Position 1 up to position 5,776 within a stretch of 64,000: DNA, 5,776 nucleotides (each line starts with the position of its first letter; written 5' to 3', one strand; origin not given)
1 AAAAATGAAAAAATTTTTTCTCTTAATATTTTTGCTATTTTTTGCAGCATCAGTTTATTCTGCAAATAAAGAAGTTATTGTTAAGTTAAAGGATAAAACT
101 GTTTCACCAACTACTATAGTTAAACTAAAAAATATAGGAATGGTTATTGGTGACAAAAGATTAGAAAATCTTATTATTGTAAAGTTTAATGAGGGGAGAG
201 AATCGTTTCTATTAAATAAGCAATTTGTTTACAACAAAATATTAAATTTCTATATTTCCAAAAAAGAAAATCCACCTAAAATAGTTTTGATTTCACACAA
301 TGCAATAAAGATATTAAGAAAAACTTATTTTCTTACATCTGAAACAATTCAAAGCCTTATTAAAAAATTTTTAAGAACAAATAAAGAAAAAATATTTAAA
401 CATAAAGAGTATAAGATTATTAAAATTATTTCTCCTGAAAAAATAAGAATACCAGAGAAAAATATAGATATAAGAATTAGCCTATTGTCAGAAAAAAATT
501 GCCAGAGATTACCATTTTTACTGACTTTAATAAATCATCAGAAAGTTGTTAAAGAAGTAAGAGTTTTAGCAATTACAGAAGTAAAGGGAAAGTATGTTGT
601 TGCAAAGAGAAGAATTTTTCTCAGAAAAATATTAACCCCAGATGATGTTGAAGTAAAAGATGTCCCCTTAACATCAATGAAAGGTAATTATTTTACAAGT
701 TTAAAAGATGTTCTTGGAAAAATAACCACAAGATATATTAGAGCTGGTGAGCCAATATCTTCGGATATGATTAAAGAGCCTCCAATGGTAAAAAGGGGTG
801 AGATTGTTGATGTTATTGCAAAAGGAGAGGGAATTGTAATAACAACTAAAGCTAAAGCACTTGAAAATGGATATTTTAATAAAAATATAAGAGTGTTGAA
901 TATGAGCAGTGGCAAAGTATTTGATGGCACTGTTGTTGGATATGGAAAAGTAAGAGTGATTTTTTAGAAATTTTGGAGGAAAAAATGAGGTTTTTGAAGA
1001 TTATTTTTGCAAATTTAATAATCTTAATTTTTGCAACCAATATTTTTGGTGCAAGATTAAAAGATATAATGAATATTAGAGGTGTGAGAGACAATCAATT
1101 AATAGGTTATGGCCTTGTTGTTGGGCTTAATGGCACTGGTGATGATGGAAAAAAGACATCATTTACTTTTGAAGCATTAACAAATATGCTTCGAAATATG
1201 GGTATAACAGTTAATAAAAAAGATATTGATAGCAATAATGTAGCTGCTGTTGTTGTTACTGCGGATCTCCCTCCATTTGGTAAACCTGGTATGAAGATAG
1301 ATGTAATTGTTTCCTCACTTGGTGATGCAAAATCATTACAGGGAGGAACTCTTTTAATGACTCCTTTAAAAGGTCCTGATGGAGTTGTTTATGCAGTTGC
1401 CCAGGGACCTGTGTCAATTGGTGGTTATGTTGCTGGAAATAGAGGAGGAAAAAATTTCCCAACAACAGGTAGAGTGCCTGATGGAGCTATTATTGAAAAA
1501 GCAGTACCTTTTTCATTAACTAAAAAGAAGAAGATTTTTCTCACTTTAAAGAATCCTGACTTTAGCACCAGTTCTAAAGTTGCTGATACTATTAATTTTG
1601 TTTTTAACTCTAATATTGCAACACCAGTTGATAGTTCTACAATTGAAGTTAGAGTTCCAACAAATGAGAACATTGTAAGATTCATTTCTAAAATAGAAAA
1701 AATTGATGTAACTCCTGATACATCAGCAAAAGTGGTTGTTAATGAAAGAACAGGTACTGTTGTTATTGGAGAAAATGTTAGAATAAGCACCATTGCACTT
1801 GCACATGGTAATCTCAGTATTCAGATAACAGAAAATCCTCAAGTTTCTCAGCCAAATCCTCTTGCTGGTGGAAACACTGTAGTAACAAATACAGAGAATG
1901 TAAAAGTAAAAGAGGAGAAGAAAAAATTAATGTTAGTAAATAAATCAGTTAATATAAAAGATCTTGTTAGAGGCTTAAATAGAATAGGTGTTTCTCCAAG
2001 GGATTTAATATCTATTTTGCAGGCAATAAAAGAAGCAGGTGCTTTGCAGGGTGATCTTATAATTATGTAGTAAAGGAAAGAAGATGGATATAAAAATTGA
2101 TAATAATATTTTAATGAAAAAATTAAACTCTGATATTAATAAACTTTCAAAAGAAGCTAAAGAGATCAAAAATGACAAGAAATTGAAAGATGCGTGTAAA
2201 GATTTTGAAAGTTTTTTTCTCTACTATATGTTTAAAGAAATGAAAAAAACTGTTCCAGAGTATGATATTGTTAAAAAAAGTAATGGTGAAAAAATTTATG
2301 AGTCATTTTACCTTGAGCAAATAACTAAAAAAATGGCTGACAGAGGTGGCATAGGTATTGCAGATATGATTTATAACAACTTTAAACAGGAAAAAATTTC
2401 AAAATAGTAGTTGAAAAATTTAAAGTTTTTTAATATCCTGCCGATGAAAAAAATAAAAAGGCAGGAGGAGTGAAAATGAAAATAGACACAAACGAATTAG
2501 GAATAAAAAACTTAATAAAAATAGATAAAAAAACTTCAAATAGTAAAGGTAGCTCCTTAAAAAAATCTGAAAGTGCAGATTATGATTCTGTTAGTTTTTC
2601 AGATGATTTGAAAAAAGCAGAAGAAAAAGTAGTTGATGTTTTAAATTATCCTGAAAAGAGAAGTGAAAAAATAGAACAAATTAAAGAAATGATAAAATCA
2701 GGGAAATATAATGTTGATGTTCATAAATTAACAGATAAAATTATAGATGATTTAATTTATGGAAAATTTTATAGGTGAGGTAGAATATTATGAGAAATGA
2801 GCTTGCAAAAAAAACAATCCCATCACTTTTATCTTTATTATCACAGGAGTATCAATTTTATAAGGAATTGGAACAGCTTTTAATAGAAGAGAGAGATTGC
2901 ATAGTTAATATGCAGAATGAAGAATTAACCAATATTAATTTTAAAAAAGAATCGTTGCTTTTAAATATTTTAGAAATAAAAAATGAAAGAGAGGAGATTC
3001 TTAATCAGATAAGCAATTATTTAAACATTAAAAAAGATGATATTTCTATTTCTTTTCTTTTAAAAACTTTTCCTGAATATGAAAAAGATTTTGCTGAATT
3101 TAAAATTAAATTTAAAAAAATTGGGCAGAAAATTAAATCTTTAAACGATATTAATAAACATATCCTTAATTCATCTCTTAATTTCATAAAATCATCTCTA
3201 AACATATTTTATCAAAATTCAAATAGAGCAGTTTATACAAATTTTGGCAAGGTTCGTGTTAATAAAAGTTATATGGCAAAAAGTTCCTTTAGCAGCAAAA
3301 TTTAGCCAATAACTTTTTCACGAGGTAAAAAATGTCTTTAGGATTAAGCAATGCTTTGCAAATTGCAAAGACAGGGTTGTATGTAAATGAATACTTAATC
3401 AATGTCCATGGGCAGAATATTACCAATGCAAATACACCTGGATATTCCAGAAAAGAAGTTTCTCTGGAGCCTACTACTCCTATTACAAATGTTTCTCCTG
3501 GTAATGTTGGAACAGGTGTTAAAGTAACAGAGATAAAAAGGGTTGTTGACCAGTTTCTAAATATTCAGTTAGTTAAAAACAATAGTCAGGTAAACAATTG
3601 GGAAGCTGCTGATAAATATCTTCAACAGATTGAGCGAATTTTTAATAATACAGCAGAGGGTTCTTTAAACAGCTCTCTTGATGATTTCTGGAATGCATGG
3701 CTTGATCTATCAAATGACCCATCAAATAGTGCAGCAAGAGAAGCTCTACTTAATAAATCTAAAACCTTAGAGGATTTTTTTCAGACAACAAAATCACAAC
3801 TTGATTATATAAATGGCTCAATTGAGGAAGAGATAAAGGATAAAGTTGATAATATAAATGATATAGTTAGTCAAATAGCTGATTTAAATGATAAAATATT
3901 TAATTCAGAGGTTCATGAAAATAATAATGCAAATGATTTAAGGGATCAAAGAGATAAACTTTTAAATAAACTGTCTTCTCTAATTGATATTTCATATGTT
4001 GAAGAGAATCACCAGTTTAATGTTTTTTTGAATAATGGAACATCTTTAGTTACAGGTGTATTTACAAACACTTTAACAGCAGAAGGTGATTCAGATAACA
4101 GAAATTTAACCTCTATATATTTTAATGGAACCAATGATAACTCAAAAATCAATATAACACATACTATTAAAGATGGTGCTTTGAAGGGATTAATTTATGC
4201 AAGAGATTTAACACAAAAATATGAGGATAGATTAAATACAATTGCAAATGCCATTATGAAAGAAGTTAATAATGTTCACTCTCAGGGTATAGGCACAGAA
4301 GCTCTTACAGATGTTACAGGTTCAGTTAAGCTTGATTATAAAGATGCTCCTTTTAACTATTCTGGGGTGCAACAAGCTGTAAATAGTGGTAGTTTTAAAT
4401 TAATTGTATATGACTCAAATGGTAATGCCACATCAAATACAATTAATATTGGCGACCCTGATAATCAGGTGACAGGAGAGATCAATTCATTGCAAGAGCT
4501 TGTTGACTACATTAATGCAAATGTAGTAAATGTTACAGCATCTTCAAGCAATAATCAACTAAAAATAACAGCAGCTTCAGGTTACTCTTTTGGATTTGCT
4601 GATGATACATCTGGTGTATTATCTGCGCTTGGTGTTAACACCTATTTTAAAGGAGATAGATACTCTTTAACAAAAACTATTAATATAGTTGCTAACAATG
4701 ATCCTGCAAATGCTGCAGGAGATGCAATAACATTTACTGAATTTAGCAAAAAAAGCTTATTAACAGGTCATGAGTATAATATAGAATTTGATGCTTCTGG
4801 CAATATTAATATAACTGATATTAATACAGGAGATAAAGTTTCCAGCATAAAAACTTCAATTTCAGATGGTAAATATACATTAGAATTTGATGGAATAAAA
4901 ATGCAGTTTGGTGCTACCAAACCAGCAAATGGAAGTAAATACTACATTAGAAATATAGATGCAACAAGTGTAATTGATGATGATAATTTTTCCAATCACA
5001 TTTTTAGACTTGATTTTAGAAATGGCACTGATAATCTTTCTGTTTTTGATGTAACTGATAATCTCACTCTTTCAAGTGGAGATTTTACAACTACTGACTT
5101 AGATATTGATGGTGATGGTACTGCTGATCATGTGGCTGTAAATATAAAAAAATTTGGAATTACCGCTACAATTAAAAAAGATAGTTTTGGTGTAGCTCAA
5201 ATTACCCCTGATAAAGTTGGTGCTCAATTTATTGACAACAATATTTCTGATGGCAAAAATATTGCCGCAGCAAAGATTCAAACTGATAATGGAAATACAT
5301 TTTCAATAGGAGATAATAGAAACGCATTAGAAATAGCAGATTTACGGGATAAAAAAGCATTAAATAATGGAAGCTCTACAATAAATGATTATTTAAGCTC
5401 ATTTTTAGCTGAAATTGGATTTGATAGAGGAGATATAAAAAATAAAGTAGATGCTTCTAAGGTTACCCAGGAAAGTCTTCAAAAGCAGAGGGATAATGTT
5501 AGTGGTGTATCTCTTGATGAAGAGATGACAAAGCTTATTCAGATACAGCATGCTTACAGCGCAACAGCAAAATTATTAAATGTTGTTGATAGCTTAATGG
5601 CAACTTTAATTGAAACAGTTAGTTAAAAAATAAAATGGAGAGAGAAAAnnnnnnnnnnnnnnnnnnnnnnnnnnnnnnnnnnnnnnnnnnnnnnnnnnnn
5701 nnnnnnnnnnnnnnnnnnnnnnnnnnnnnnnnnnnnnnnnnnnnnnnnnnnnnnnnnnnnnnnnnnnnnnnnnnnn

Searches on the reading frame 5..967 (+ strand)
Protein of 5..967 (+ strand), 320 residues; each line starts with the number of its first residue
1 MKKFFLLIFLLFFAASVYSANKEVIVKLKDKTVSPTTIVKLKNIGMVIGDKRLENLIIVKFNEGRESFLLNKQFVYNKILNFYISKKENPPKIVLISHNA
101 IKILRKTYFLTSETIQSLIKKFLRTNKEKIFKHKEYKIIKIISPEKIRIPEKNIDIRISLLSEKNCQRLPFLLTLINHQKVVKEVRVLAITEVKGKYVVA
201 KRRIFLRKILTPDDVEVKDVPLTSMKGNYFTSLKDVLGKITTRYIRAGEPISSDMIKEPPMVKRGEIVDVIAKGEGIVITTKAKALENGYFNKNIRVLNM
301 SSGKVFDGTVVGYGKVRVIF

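Call 33: search_protein_families(library=ncbifam, proteins=[window:5-967:+], max_evalue=1e-10)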
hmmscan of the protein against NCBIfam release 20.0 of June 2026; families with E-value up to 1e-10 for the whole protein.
window:5-967:+ (320 aa): 1 family
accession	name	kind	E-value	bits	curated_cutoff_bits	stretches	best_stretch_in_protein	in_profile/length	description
TIGR03170.1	flgA_cterm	equivalog_domain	1e-37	129.1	54.65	1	185-318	3-136/137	flagellar basal body P-ring formation chaperone FlgA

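Call 67: find_encoding_contigs(protein=window:5-967:+, flank=10000, max_places=3)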
Protein window:5-967:+ (320 aa): 1 contig read that carries it; 1 place shown.
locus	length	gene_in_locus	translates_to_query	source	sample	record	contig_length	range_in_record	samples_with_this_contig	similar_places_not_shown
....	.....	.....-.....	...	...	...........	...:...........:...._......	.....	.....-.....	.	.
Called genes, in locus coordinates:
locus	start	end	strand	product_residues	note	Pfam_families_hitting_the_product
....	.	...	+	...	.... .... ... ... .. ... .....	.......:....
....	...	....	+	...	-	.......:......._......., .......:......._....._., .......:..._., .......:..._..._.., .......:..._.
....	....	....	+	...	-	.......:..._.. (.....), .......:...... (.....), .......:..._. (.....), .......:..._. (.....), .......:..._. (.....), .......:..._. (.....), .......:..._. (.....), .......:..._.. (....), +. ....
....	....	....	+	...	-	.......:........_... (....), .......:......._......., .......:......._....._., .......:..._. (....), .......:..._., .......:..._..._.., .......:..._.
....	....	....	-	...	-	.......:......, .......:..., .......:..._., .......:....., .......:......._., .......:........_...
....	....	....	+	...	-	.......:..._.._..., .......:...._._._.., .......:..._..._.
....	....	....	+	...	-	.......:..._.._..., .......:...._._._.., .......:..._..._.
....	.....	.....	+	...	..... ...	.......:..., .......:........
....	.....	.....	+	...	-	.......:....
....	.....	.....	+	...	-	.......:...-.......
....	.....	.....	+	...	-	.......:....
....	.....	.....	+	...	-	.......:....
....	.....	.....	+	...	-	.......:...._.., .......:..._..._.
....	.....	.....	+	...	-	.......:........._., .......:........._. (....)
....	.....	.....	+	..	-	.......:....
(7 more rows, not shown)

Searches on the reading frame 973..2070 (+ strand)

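Call 33: search_protein_families(library=ncbifam, proteins=[window:973-2070:+], max_evalue=1e-10)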
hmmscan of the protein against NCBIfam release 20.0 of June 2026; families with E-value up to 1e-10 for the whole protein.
window:973-2070:+ (365 aa): 3 families
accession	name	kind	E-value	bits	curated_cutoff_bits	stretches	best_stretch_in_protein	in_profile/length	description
NF003676.1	PRK05303.1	subfamily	3.8e-137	456.8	300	1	29-365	1-344/344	flagellar basal body P-ring protein FlgI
NF009430.1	PRK12789.1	equivalog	3.5e-120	401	557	1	26-364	5-349/350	flagellar basal body P-ring protein FlgI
NF009348.0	PRK12706.1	equivalog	1.8e-20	73.7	444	1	28-277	41-265/328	flagellar basal body P-ring protein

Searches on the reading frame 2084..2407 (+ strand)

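Call 33: search_protein_families(library=ncbifam, proteins=[window:2084-2407:+], max_evalue=1e-10)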
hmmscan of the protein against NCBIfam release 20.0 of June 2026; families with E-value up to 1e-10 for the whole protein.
window:2084-2407:+ (107 aa): 1 family
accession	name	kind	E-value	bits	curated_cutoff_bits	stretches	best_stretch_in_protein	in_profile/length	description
TIGR02541.1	flagell_FlgJ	equivalog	2.3e-14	53.9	193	1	17-104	7-92/294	flagellar assembly peptidoglycan hydrolase FlgJ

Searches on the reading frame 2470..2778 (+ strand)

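Call 33: search_protein_families(library=ncbifam, proteins=[window:2470-2778:+], max_evalue=1e-10)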
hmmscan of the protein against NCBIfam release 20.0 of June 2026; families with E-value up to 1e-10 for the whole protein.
window:2470-2778:+ (102 aa): 1 family
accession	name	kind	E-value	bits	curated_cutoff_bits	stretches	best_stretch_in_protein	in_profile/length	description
TIGR03824.1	FlgM_jcvi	equivalog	2.4e-11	44.3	40.75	1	3-94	1-96/98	flagellar biosynthesis anti-sigma factor FlgM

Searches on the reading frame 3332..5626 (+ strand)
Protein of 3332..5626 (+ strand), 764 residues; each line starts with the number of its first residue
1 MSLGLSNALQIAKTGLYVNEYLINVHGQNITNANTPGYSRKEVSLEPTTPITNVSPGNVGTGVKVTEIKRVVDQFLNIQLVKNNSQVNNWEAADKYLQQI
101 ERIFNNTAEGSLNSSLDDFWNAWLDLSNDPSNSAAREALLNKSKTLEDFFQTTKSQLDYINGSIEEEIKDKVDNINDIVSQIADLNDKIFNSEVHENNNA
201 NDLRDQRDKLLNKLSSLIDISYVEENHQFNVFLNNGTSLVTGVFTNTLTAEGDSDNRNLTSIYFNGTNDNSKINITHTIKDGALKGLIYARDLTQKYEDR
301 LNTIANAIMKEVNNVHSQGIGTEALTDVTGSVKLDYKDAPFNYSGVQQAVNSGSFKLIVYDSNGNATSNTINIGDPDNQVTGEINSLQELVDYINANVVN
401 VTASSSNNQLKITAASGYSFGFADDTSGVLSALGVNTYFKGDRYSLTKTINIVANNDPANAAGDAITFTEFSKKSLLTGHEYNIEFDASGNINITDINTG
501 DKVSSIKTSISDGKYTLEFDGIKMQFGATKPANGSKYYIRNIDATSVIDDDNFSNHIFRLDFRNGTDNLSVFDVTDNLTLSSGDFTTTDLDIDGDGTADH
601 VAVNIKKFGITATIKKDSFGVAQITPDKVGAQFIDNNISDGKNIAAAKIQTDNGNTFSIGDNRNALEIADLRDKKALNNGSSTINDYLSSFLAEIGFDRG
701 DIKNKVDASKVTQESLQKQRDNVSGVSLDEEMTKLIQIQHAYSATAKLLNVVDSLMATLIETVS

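Call 33: search_protein_families(library=ncbifam, proteins=[window:3332-5626:+], max_evalue=1e-10)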
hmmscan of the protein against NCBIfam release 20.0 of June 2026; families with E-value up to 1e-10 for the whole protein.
window:3332-5626:+ (764 aa): 1 family
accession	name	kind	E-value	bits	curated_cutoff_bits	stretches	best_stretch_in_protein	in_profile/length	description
TIGR02492.1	flgK_ends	equivalog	1.5e-105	354.1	170.75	2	7-411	1-397/437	flagellar hook-associated protein FlgK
